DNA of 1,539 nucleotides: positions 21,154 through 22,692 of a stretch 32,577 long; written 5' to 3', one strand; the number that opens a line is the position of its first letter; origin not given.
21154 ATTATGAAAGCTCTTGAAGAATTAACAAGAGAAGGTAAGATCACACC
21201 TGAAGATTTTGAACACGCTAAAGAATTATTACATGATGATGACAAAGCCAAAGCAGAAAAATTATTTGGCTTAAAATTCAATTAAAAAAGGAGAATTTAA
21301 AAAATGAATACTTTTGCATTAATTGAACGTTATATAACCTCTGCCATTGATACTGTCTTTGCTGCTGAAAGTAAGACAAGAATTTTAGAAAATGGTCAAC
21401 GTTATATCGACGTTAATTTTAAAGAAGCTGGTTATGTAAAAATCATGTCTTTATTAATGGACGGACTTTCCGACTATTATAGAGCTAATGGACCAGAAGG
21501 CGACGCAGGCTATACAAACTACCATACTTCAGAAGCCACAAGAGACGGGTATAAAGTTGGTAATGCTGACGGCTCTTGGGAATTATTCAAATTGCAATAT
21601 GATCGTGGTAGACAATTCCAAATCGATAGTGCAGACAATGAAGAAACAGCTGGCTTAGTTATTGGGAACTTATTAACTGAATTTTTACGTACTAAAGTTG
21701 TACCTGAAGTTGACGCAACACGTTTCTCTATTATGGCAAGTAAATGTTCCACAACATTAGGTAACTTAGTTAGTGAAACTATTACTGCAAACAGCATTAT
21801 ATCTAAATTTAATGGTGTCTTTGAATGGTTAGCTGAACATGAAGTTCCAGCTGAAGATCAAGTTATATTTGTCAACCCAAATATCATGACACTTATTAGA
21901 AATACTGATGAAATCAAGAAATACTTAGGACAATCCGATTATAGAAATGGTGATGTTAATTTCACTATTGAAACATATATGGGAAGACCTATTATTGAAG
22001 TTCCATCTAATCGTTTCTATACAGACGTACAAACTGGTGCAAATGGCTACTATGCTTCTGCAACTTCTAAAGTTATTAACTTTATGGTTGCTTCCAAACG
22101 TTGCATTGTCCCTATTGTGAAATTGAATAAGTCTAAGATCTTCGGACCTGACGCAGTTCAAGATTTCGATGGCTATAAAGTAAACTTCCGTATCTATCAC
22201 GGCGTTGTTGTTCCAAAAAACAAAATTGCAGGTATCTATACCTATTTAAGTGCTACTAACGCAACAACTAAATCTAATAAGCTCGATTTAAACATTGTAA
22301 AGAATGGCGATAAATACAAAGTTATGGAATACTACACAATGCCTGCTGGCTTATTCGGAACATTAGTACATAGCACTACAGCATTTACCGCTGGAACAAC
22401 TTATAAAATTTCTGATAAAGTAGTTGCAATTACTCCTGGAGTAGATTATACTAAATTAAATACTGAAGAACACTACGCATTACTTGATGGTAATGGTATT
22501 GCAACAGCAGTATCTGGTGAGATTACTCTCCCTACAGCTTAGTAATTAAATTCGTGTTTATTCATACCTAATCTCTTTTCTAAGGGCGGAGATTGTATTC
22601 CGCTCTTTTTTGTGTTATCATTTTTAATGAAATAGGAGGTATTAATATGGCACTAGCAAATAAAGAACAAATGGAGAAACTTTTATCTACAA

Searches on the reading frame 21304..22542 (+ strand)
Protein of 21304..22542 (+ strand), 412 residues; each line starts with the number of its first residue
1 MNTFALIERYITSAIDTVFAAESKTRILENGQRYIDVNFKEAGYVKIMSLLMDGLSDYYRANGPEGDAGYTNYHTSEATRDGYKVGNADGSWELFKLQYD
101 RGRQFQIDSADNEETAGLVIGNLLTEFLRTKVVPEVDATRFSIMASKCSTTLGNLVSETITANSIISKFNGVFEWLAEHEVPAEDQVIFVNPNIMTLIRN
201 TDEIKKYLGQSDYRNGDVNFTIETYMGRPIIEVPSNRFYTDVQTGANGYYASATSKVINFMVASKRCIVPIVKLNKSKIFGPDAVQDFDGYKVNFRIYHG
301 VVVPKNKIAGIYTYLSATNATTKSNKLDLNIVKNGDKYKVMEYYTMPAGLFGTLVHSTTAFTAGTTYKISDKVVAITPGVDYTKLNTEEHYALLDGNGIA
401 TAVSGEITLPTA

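Call 52: find_related_loci(query=window:21304-22542:+, collection=genome_contigs, flank=3000)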
Query window:21304-22542:+ (412 aa) in genome_contigs; peptide patterns used: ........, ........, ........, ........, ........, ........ (x = any residue, [..] = any of these).
40 stretches matched a pattern; 6 encode a relative of the query (tblastn E <= 1e-3); 6 distinct loci.
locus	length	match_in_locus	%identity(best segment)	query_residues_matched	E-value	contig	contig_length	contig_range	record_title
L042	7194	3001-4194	52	2-395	1e-133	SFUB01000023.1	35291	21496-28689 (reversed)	MAG: bacterium isolate W1P33.029 Contig1077, whole genome shotgun sequence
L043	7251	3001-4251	39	1-412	1e-73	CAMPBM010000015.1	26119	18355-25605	MAG: uncultured Lachnospiraceae bacterium isolate SRR873610_bin.4_metaWRAP_v1.3_MAG genome assembly, contig: NODE_2922_l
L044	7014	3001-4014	40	1-334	2e-71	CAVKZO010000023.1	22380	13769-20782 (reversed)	Lachnospiraceae bacterium isolate H07658-L1_cleanbin_000009 genome assembly, contig: Spades_H07658-L1_contig_504, whole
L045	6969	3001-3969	38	2-324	6e-67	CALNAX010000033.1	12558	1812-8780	MAG TPA_asm: uncultured Bacillales bacterium isolate SRR1561996_bin.40_CONCOCT_v1.1_MAG genome assembly, contig: ERZ7240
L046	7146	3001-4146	34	1-376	2e-61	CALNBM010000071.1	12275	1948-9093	MAG TPA_asm: uncultured Clostridia bacterium isolate SRR1561989_bin.6_CONCOCT_v1.1_MAG genome assembly, contig: ERZ72402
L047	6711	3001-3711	42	135-365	1e-42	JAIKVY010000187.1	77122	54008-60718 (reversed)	MAG: Clostridia bacterium isolate RUI414 k141_13035132_flag=1_multi=23.0000_len=77122, whole genome shotgun sequence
